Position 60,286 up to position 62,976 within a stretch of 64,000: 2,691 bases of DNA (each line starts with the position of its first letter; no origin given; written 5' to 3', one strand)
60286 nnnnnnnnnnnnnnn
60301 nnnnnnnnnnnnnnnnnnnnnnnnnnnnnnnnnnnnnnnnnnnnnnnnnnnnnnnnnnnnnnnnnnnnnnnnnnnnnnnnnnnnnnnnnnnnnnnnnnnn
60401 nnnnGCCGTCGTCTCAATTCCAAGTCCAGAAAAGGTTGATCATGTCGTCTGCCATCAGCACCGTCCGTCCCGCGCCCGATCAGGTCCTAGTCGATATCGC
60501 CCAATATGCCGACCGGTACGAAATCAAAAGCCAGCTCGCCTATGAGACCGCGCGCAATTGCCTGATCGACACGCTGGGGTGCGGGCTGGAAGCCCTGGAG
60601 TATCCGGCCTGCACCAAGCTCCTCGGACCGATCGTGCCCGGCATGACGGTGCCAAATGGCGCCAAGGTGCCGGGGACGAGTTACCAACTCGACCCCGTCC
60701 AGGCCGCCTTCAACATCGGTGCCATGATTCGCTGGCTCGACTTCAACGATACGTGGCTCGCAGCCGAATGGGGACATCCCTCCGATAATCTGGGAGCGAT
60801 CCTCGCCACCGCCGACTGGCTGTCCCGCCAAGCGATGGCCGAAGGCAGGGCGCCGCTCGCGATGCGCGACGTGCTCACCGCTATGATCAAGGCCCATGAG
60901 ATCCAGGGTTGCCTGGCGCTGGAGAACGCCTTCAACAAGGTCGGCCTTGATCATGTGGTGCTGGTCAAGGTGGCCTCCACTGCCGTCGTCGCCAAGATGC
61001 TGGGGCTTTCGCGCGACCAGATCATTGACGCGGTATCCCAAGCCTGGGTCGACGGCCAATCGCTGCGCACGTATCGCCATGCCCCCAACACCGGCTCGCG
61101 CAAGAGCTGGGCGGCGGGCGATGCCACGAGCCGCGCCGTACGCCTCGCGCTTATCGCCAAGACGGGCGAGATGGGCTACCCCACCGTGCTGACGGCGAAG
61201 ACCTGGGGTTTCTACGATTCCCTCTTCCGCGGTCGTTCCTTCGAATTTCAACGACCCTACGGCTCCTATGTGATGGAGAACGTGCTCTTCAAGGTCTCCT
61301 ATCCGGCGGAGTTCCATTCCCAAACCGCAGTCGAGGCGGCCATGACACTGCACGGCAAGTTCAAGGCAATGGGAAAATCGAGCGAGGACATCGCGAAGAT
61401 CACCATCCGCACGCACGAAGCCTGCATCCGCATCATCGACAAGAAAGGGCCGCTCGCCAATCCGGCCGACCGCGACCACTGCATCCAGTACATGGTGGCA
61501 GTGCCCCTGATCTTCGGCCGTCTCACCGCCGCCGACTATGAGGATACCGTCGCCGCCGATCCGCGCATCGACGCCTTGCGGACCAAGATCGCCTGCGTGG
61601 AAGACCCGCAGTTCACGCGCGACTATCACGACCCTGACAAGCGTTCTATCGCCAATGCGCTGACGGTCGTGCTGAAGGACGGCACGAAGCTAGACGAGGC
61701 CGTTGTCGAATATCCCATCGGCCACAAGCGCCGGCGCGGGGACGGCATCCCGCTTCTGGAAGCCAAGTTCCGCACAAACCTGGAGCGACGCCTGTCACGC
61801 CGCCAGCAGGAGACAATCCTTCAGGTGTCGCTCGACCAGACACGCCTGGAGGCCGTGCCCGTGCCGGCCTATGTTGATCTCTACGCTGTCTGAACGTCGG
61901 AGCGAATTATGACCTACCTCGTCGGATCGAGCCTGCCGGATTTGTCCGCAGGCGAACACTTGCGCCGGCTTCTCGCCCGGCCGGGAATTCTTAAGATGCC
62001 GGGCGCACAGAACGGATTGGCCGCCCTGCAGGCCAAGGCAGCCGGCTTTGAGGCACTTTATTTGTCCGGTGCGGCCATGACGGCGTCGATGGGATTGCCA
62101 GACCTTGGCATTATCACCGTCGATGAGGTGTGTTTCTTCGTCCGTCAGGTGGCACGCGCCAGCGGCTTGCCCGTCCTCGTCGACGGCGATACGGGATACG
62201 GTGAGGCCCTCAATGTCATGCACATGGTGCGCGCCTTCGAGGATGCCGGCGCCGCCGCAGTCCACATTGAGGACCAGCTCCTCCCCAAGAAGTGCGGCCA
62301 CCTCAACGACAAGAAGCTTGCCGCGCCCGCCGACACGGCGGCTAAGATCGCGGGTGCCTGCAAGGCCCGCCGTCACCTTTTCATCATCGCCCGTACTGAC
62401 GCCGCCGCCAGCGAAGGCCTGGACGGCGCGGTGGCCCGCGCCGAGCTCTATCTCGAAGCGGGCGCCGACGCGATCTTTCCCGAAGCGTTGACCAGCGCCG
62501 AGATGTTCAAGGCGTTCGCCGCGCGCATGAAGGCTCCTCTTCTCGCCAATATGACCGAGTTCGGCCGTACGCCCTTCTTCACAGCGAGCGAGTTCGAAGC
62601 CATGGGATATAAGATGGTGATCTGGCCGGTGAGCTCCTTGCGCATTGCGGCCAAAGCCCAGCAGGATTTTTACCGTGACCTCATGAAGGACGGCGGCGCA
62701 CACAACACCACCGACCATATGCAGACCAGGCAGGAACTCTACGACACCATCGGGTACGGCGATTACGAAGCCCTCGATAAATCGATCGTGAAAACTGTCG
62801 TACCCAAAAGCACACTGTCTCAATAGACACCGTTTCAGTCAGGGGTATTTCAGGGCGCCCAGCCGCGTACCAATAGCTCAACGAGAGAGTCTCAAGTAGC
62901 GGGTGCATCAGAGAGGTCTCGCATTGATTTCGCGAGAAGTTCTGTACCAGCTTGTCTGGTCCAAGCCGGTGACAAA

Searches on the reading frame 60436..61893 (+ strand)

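Call 8: search_protein_families(library=pfam, proteins=[window:60436-61893:+], max_evalue=0.0001)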
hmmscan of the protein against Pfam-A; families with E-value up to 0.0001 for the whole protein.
window:60436-61893:+ (485 aa): 2 families
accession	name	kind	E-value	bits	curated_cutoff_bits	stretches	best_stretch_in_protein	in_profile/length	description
PF03972.19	MmgE_PrpD_N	-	4.3e-100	334.4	32.1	1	20-272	2-244/244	MmgE/PrpD N-terminal domain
PF19305.4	MmgE_PrpD_C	-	6.5e-62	208.8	32.1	1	289-467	1-172/173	MmgE/PrpD C-terminal domain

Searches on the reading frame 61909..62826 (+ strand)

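Call 8: search_protein_families(library=pfam, proteins=[window:61909-62826:+], max_evalue=0.0001)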
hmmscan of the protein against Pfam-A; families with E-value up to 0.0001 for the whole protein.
window:61909-62826:+ (305 aa): 2 families
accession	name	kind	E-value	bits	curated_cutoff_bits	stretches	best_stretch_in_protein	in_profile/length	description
PF13714.12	PEP_mutase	-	2.7e-44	152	31.5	1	18-256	1-237/240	Phosphoenolpyruvate phosphomutase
PF00463.27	ICL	-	7.4e-11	41.7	26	1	88-185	151-253/526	Isocitrate lyase family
